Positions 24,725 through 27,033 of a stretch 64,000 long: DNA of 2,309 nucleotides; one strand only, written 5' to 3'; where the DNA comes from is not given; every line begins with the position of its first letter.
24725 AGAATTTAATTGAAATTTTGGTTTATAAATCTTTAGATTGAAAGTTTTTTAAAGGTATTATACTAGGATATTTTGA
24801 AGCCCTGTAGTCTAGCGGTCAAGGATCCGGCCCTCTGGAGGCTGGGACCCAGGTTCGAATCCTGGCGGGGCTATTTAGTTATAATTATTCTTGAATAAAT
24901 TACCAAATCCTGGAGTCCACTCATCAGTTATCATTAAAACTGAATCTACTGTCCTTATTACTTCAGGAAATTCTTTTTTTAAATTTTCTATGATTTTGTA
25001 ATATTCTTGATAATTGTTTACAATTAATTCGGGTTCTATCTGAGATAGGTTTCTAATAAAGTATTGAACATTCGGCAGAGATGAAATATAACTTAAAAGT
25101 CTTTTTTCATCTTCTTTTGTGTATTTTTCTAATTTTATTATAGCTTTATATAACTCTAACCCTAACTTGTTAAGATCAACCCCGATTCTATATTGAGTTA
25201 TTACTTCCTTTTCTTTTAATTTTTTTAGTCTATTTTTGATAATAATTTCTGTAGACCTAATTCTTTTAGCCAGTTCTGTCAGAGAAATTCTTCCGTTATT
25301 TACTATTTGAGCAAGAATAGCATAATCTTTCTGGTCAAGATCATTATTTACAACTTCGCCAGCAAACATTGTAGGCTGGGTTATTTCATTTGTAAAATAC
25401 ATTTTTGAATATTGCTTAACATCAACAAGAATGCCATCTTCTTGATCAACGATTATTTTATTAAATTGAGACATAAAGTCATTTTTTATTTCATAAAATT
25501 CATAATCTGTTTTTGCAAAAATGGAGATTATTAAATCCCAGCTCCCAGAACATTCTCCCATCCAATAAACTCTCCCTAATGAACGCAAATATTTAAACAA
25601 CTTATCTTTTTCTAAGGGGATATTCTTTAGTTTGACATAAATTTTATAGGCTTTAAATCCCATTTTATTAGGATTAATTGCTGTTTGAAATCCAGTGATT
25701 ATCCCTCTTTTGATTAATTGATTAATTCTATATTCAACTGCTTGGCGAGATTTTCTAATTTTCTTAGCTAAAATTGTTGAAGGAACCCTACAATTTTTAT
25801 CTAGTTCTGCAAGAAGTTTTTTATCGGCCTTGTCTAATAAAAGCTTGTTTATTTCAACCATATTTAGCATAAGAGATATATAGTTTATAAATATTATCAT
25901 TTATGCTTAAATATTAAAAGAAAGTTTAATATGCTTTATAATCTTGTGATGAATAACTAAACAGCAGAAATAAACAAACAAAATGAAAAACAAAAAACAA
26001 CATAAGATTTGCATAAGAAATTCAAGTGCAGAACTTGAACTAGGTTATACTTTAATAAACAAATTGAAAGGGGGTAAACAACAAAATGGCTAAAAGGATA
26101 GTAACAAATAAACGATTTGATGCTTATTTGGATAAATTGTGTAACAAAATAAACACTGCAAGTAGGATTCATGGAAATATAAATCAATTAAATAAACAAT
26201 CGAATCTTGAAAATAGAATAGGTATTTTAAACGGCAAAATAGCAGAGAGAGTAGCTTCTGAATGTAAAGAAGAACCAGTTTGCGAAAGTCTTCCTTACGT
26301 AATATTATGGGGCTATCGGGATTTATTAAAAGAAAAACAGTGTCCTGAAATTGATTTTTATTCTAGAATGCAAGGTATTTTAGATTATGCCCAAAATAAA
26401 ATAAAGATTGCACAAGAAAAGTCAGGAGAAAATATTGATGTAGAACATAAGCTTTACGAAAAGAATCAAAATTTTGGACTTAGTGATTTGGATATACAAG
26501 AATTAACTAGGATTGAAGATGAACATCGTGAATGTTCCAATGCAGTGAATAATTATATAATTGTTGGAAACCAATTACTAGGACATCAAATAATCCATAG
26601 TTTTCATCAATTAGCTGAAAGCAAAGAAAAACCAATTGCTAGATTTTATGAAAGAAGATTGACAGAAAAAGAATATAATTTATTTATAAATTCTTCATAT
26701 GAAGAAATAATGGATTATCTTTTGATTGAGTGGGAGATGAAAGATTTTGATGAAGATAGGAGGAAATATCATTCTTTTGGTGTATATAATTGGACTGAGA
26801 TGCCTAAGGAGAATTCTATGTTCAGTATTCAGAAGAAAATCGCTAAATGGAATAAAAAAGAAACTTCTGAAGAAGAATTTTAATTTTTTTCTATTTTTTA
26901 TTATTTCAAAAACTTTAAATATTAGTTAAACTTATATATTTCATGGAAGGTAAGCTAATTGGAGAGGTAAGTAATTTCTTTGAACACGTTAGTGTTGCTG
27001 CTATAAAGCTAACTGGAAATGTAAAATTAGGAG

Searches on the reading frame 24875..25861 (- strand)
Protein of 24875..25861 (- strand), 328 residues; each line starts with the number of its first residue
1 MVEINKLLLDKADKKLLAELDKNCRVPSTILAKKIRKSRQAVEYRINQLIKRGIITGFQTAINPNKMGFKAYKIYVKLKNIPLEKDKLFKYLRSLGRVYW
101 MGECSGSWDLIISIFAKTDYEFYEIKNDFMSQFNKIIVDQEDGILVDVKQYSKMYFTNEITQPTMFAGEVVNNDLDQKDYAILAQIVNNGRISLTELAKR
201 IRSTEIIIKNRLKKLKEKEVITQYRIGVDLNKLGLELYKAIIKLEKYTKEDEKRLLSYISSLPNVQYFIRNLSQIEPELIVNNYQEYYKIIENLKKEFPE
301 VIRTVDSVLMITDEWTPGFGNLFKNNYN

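Call 8: search_protein_families(library=pfam, proteins=[window:24875-25861:-], max_evalue=0.1)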
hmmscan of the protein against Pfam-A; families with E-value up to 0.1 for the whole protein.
window:24875-25861:- (328 aa): 10 families
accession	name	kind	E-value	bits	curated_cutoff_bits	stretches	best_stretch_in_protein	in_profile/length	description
PF13412.12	HTH_24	-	9.6e-17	60.7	21.9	2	9-56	1-48/48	Winged helix-turn-helix DNA-binding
PF13404.12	HTH_AsnC-type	-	2.6e-15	56.4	27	2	9-49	1-41/42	AsnC-type helix-turn-helix domain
PF01047.28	MarR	-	1.6e-06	28.3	24.6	1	178-225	4-51/59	MarR family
PF21715.3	CggR_N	-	0.00013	22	30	1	177-241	3-67/71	CggR N-terminal DNA binding domain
PF12802.13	MarR_2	-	0.00094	19.7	27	0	174-223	2-52/61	MarR family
PF08280.17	HTH_Mga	-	0.0013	19.1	23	1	181-217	9-45/59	M protein trans-acting positive regulator (MGA) HTH domain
PF24270.1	HTH_Cmi2_C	-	0.0047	17.6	27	0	169-223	66-120/125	Cmi2, C-terminal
PF25212.1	HVO_A0114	-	0.0082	16.3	27.6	0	174-222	19-67/84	HVO_A0114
PF22979.2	HTH_69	-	0.062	13.6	27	0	192-223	27-58/69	Winged helix-turn-helix domain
PF12840.13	HTH_20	-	0.07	13.6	27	0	31-56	24-49/51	Helix-turn-helix domain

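Call 42: search_protein_families(library=padloc, proteins=[window:24875-25861:-], max_evalue=0.05)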
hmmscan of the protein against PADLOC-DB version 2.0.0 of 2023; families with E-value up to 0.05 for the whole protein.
window:24875-25861:- (328 aa): 11 families
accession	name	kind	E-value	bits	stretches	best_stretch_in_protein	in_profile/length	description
PDLC01434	CasR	-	9.7e-09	33.3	2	165-235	124-187/191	"CAS-I,CAS-II,CAS-III,CAS-IV,CAS-V,CAS-VI; associated_signaling"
PDLC01850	CARF3--CARF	-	1.1e-08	33.2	1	163-238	132-208/209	-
PDLC01879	CARF3--CARF_TM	-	2e-07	28.9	1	171-239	148-218/222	-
PDLC01044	Csa3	-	5.9e-07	27.6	1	171-234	130-190/194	Type I-A associated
PDLC01268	CasR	-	1.2e-06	26.6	2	167-232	120-178/179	"CAS-I,CAS-II,CAS-III,CAS-IV,CAS-V,CAS-VI; associated_signaling"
PDLC01866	CARF3--CARF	-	4e-06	25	1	9-57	137-185/207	-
PDLC01852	CARF3--CARF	-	9.4e-06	23.7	1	171-223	137-189/208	-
PDLC01860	CARF3--CARF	-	3.5e-05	22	1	171-224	137-190/210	-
PDLC01438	Csa3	-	0.00052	18.1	0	121-261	91-233/305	"CAS-I,CAS-II,CAS-III,CAS-IV,CAS-V,CAS-VI; associated_signaling"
PDLC01853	CARF3--CARF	-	0.00061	17.5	0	9-59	136-188/209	-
PDLC01300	Cas7b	-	0.0094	13.4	1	220-308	135-224/266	CAS-I-B; effector_G7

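Call 64: search_protein_families(library=ncbifam, proteins=[window:24875-25861:-], max_evalue=0.01)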
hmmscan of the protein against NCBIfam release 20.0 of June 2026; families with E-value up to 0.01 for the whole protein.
window:24875-25861:- (328 aa): 13 families
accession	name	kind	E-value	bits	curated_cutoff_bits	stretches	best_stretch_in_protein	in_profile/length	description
NF053758.1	ChrTpTrnRegChrS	equivalog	4.3e-27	94.8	250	2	3-72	6-75/158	chromate efflux transcriptional regulator ChrS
NF040820.1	trans_reg_LrpA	equivalog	6.1e-20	71.6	250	2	9-128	2-120/141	HTH-type transcriptional regulator LrpA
NF008384.0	PRK11179.1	equivalog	1.1e-17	64.2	227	2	7-122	5-120/153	transcriptional regulator AsnC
NF040947.1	trans_reg_LysM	equivalog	4.6e-16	58.8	180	2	9-118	1-107/136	HTH-type transcriptional regulator LysM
NF008370.0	PRK11169.1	equivalog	3.4e-15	56.1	233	2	9-69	12-72/164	leucine-responsive transcriptional regulator Lrp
NF041396.1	TranRegLrp_Halo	equivalog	1.6e-14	54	190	2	178-245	6-72/149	HTH-type transcriptional regulator Lrp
TIGR01884.1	cas_HTH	subfamily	3.9e-09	36.2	60.2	1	148-225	118-190/202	CRISPR-associated CARF protein Csa3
NF041395.1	TranRegLrpA1_Halo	equivalog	9.7e-08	32.1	250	1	12-118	6-111/142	HTH-type transcriptional regulator LrpA1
NF040939.2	trans_reg_lrs14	equivalog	7e-05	22.8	90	0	174-225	18-70/103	Lrs14 family HTH-type transcriptional regulator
NF053606.1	Sta1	subfamily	0.00014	21.9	80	0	174-227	17-70/100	Sta1 family transcriptional regulator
NF040707.3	Siroheme_Dcarb_AhbB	equivalog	0.0003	20.5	125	0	27-75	15-63/146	siroheme decarboxylase subunit beta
NF040708.3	Siroheme_Dcarb_AhbA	equivalog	0.00031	20.5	140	0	15-77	3-68/144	siroheme decarboxylase subunit alpha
NF040890.1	trans_reg_YgbI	equivalog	0.0083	15.6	400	0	180-230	8-58/253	DNA-binding transcriptional repressor YgbI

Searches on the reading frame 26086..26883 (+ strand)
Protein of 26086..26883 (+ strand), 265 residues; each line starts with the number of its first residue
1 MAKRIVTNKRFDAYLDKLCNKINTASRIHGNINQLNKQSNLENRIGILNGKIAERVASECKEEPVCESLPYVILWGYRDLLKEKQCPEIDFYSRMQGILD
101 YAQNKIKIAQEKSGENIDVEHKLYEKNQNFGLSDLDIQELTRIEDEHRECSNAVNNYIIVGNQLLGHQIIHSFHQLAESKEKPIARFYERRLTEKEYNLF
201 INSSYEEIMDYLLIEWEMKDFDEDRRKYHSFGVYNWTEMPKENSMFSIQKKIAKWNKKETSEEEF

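Call 8: search_protein_families(library=pfam, proteins=[window:26086-26883:+], max_evalue=0.1)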
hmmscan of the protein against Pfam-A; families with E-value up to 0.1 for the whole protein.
window:26086-26883:+ (265 aa): 1 family
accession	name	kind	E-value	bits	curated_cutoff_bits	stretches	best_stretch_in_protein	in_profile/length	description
PF10087.14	DUF2325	-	0.063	13.9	33.6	0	156-187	48-79/94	Uncharacterized protein conserved in bacteria (DUF2325)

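Call 35: search_protein_representatives(protein=window:26086-26883:+)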
Query: 265 residues. Proteins with E-value up to 0.001 (for the whole library): 2; up to 1e-10: 2; up to 1e-30: 2. The best 2 are listed.
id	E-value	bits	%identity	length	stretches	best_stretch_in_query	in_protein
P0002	1.9e-174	594.6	100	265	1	1-265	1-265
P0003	2.8e-45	171.3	35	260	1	7-258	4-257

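Call 37: find_encoding_contigs(protein=P0003, flank=8000, max_places=4)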
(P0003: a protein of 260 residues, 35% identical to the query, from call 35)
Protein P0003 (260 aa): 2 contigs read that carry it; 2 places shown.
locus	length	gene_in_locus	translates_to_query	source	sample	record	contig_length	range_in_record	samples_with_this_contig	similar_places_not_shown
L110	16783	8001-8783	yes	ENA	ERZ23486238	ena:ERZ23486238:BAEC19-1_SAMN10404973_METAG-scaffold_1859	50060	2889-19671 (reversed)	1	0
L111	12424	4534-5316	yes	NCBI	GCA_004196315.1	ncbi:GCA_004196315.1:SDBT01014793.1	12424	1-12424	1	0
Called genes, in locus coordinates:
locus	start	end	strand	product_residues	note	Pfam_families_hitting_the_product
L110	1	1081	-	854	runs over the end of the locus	PF00690:Cation_ATPase_N, PF00122:E1-E2_ATPase, PF00702:Hydrolase, PF13246:Cation_ATPase, PF00689:Cation_ATPase_C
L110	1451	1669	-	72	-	-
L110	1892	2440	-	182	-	PF09622:DUF2391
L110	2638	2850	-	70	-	PF00313:CSD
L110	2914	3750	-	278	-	-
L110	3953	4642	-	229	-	PF00702:Hydrolase, PF12710:HAD, PF13419:HAD_2, PF13242:Hydrolase_like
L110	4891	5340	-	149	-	PF13527:Acetyltransf_9 (faint), PF00583:Acetyltransf_1, PF13673:Acetyltransf_10, PF13508:Acetyltransf_7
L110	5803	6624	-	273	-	-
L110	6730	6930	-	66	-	-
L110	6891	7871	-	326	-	PF01047:MarR (faint), PF08279:HTH_11 (faint), PF13404:HTH_AsnC-type, PF13412:HTH_24, PF13730:HTH_36 (faint), PF13404:HTH_AsnC-type, PF13412:HTH_24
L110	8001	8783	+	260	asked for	-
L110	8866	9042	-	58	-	-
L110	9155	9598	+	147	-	PF06966:DUF1295 (weak), PF04140:ICMT (weak), PF04191:PEMT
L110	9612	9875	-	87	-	-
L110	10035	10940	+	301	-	-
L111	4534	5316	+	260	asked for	-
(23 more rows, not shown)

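Call 42: search_protein_families(library=padloc, proteins=[window:26086-26883:+], max_evalue=0.05)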
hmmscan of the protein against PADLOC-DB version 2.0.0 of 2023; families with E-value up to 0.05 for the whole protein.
window:26086-26883:+ (265 aa): 0 families

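Call 43: search_protein_families(library=phrogs, proteins=[window:26086-26883:+], max_evalue=0.05)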
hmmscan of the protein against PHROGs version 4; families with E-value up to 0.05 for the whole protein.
window:26086-26883:+ (265 aa): 0 families

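Call 59: predict_structure(alignment_id=A3)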
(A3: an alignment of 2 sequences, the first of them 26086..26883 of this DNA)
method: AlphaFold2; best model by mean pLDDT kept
length: 265 residues; sequences in the alignment: 2
mean_pLDDT: 44.1   pTM: 0.31
mean pLDDT of the five models: 44.1, 43.6, 43.1, 42.2, 40.1
residues with pLDDT >= 90: 0; 70-90: 4; 50-70: 93; < 50: 168
segments of 3 or more residues with pLDDT < 50: 1-15, 17-31, 60-68, 87-94, 154-265
pLDDT, mean of each block of 10 residues (from residue 1): 32 45 44 52 52 51 45 53 52 49 52 58 65 64 55 47 34 32 32 35 37 31 32 27 35 38 38
secondary structure, 60 per line:
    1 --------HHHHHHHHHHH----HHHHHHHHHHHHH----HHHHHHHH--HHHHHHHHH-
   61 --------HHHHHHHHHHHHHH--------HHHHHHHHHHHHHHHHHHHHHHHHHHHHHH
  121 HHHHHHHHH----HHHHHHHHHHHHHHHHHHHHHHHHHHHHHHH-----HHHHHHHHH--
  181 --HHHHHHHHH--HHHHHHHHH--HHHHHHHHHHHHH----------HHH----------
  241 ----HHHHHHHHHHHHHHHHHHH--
elements in order: H9-19 H24-36 H41-48 H51-59 H69-82 H91-129 H134-164 H170-178 H183-191 H194-202 H205-217 H245-263
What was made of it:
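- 26086..26883 (+): Cargo c265, predicted all-helical. The AF2 model has pLDDT 44.1 (call 59).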

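Call 64: search_protein_families(library=ncbifam, proteins=[window:26086-26883:+], max_evalue=0.01)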
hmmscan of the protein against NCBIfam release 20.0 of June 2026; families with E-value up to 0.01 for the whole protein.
window:26086-26883:+ (265 aa): 0 families
